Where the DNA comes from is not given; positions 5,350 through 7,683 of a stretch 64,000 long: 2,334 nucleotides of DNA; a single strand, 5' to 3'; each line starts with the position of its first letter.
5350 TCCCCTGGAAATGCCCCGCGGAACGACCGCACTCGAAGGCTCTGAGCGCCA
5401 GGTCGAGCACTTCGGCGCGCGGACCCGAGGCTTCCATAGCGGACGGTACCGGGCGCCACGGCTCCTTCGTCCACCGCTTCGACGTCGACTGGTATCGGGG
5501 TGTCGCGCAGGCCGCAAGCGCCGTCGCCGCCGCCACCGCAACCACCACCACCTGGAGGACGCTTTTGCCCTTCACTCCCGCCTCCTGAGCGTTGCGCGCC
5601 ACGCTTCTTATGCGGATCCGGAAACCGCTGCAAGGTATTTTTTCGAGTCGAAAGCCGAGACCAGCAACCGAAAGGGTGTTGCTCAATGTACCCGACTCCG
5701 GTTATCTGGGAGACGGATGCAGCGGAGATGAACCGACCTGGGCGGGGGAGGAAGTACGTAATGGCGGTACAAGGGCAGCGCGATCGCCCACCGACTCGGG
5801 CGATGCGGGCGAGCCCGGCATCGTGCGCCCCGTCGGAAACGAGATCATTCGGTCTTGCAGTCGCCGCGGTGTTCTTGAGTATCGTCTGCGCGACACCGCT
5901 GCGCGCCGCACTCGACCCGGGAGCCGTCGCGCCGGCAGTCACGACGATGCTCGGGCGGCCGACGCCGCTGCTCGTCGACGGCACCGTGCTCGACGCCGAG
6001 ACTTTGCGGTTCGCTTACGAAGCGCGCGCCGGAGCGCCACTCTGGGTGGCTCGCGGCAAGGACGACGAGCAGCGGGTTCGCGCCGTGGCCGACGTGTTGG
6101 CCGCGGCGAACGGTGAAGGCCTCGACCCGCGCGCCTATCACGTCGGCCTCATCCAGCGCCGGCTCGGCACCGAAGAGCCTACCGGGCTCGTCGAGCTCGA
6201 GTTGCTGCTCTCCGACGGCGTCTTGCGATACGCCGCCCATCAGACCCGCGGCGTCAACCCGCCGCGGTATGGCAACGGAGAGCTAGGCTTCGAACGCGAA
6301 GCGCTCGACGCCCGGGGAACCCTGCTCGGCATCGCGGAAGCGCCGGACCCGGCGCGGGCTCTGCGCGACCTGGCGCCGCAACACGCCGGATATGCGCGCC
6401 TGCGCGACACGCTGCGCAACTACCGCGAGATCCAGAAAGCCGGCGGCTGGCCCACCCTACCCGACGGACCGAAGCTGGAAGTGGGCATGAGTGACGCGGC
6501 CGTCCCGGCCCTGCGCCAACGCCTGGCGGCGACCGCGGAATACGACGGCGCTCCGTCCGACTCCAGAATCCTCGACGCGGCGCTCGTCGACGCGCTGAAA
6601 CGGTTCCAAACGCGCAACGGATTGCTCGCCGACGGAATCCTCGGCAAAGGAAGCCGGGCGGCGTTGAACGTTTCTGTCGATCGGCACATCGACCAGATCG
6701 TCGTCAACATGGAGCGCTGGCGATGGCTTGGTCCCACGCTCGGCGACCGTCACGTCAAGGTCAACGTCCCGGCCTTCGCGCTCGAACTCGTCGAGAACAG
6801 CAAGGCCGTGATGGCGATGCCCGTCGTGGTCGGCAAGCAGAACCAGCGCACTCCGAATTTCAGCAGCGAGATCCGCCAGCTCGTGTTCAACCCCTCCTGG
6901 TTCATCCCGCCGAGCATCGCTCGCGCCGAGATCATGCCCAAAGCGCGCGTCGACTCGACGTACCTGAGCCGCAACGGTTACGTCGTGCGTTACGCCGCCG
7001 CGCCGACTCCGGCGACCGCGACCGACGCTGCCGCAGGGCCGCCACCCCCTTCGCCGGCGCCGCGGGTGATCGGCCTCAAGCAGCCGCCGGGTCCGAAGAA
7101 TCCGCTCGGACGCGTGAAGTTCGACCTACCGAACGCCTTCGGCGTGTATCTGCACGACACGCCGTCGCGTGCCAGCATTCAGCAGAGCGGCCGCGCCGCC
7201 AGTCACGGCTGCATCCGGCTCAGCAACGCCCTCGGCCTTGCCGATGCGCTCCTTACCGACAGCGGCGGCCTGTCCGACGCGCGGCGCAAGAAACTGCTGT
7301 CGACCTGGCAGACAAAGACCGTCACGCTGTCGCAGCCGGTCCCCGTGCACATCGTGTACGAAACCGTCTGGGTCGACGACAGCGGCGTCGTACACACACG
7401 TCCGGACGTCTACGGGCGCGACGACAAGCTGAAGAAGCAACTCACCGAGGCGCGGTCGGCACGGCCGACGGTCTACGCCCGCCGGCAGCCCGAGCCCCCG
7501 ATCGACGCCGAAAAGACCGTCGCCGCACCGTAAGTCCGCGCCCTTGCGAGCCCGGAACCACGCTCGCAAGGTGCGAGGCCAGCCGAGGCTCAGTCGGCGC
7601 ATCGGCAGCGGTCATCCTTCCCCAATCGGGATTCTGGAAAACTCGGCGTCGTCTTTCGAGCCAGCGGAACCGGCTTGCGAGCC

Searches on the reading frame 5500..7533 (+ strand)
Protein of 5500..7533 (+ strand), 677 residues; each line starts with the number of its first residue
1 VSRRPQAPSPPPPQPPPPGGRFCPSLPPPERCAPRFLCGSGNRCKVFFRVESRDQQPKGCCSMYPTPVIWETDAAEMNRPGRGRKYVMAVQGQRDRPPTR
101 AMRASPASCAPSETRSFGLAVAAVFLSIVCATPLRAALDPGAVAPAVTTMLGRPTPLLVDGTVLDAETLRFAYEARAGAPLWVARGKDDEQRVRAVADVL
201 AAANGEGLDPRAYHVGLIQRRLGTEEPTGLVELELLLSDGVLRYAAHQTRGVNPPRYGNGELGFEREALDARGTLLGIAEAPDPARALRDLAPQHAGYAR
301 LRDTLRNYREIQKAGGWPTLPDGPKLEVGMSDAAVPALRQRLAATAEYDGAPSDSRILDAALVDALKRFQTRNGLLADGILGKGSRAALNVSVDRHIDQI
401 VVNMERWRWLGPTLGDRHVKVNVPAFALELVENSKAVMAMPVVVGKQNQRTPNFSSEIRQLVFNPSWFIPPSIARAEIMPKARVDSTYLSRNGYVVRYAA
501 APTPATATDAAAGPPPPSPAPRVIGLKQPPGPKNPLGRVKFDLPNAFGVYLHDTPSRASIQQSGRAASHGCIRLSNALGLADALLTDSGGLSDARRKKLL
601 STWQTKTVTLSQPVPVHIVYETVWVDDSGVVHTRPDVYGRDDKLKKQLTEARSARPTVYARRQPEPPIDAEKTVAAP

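Call 13: search_protein_families(library=pfam, proteins=[window:5500-7533:+], max_evalue=0.001)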
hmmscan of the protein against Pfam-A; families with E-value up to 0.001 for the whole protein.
window:5500-7533:+ (677 aa): 3 families
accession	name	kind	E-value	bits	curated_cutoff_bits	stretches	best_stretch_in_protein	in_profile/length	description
PF20142.4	Scaffold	-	3.7e-27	96.2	24.6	1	169-305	3-139/139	Scaffold domain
PF03734.19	YkuD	-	2.9e-25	90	23.4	1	417-584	2-138/146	L,D-transpeptidase catalytic domain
PF01471.23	PG_binding_1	-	9.1e-08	32.6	23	1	332-389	2-57/57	Putative peptidoglycan binding domain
